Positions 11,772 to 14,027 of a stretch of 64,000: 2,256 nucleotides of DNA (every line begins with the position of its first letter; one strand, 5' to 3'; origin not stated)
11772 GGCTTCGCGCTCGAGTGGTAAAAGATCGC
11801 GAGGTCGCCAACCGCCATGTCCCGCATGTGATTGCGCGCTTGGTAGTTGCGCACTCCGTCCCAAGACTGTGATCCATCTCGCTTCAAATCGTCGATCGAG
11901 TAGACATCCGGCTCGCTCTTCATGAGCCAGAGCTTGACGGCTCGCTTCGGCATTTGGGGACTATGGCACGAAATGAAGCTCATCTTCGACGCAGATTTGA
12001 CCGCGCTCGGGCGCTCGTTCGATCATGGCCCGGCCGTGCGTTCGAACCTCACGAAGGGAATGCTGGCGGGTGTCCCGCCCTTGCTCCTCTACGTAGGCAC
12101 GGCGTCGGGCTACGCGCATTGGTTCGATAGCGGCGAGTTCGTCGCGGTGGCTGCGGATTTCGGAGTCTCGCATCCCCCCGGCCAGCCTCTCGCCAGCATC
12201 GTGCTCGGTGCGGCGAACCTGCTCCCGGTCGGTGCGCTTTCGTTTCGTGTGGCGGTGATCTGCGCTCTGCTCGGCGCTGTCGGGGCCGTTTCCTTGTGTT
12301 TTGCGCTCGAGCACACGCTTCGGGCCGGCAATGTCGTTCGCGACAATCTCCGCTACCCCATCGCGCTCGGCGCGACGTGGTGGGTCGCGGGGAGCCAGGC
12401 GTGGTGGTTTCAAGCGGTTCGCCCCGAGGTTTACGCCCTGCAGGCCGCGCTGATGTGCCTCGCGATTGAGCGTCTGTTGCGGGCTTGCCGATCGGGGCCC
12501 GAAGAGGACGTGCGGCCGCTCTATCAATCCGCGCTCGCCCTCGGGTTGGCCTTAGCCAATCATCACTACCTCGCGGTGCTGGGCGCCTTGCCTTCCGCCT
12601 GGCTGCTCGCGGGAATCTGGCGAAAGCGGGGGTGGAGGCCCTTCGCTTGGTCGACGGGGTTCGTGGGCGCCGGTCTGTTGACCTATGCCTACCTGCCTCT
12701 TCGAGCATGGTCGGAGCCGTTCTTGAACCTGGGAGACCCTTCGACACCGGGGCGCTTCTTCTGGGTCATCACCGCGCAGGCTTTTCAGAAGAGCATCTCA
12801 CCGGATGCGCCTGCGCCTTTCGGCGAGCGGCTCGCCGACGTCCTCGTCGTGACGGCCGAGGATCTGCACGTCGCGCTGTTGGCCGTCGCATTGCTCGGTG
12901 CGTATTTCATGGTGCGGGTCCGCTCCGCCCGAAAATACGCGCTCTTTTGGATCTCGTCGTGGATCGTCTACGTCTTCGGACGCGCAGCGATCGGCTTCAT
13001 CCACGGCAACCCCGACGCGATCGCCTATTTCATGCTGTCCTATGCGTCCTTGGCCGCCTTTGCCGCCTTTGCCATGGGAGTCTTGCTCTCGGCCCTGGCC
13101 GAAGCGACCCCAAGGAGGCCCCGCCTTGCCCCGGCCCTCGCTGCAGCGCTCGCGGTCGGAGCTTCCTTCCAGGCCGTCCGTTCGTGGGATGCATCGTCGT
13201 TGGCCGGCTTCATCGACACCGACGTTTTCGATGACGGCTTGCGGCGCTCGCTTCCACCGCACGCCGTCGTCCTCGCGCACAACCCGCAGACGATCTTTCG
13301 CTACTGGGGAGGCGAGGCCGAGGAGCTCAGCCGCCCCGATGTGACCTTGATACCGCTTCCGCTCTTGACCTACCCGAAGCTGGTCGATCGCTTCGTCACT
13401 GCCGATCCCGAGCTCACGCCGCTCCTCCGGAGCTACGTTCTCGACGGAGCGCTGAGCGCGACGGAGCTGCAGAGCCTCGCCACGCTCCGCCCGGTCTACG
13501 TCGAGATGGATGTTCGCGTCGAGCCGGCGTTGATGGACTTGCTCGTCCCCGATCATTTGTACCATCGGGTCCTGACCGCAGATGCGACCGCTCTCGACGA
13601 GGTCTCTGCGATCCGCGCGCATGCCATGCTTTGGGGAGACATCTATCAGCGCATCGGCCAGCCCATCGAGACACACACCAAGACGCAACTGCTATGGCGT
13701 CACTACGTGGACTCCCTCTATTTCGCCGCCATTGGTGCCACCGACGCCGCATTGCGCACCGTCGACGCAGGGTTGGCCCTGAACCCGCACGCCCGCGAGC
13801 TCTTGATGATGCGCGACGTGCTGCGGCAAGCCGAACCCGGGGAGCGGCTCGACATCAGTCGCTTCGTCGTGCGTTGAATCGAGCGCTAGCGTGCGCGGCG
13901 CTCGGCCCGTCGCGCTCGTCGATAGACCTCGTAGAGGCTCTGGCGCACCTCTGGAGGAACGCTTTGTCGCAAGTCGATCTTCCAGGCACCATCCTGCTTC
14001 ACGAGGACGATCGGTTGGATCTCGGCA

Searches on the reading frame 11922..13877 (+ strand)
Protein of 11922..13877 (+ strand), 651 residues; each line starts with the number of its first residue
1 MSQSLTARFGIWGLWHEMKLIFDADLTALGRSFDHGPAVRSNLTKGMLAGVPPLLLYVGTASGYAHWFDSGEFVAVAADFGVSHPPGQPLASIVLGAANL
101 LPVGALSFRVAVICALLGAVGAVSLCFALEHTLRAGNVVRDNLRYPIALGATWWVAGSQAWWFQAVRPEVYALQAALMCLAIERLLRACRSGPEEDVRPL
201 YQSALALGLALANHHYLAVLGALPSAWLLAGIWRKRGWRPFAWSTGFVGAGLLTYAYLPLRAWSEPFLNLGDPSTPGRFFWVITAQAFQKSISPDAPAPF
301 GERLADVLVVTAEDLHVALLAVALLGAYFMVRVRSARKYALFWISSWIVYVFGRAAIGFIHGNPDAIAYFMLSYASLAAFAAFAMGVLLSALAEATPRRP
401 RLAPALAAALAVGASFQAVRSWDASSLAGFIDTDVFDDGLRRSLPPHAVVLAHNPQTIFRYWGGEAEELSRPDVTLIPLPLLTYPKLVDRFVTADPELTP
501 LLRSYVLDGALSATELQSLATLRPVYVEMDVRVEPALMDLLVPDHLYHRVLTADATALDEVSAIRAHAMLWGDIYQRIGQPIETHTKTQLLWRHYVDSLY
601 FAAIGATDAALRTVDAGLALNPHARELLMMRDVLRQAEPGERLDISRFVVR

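Call 58: search_protein_families(library=ncbifam, proteins=[window:11922-13877:+], max_evalue=1e-10)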
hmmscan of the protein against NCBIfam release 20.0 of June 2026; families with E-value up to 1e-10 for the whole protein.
window:11922-13877:+ (651 aa): 0 families

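Call 60: search_protein_families(library=pfam, proteins=[window:11922-13877:+], max_evalue=0.00001)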
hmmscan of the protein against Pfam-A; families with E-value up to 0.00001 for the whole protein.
window:11922-13877:+ (651 aa): 1 family
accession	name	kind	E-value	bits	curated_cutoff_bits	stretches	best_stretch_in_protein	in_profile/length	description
PF11028.14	TMEM260-like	-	4.3e-23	82.4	24.2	1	69-229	1-169/179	Protein O-mannosyl-transferase TMEM260-like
